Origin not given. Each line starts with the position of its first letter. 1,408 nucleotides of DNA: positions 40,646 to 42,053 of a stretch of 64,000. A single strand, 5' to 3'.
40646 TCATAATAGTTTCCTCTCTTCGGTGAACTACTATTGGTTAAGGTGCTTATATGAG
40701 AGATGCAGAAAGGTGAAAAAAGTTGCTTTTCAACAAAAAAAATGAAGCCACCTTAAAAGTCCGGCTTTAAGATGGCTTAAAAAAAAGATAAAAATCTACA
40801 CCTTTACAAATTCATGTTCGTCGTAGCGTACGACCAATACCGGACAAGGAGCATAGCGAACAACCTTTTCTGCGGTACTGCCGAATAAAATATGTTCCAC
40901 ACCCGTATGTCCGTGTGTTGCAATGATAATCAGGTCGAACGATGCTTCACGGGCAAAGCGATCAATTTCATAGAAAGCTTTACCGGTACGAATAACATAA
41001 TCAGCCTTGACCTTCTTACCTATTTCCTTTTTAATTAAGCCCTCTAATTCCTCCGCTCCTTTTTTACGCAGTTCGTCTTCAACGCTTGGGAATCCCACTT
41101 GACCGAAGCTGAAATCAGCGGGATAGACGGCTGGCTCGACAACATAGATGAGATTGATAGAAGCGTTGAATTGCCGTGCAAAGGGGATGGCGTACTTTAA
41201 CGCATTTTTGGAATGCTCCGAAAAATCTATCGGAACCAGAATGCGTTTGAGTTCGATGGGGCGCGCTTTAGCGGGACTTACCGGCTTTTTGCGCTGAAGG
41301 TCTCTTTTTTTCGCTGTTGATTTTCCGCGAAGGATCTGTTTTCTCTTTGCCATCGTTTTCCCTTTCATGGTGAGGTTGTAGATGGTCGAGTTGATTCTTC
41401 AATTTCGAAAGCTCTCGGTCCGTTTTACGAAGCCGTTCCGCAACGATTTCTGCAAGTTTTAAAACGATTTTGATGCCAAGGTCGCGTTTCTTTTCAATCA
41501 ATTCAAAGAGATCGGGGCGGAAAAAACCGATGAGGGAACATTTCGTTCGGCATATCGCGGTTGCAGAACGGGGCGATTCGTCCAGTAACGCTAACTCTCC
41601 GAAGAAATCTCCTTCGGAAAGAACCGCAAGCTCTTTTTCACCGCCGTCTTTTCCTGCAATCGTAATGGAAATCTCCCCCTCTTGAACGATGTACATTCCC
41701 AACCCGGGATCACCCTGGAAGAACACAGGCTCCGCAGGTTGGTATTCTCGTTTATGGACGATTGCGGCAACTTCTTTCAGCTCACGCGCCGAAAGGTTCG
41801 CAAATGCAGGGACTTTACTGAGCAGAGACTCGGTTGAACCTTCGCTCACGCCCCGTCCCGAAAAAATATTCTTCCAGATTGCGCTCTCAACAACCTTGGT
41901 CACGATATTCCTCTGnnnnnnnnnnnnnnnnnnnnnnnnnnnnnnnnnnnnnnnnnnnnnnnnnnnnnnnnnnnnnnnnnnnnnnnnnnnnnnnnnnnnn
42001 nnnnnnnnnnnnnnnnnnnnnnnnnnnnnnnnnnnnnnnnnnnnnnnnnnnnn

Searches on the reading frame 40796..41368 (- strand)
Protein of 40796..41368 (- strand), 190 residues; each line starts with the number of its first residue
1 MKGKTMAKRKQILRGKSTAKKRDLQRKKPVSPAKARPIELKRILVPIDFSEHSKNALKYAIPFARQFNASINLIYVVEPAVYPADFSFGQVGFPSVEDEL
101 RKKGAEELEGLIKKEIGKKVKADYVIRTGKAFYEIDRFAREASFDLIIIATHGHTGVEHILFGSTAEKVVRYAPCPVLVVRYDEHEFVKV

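Call 14: search_protein_families(library=pfam, proteins=[window:40796-41368:-], max_evalue=0.01)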
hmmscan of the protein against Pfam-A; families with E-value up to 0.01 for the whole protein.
window:40796-41368:- (190 aa): 1 family
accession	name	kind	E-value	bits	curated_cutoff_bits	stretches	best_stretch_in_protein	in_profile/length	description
PF00582.32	Usp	-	1.3e-33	116.9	24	1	41-181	3-141/141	Universal stress protein family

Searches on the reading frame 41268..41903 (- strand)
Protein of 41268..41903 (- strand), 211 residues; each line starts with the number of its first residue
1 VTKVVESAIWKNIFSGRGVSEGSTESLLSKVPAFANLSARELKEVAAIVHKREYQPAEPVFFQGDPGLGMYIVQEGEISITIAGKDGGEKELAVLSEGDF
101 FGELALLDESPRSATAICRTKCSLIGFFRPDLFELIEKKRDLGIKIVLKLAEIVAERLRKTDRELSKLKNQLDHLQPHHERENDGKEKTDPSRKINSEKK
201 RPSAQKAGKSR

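Call 14: search_protein_families(library=pfam, proteins=[window:41268-41903:-], max_evalue=0.01)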
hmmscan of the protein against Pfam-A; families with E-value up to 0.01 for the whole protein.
window:41268-41903:- (211 aa): 1 family
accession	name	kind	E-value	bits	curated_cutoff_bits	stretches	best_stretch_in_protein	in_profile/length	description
PF00027.35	cNMP_binding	-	1.3e-23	83.2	27.5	1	52-138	2-88/89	Cyclic nucleotide-binding domain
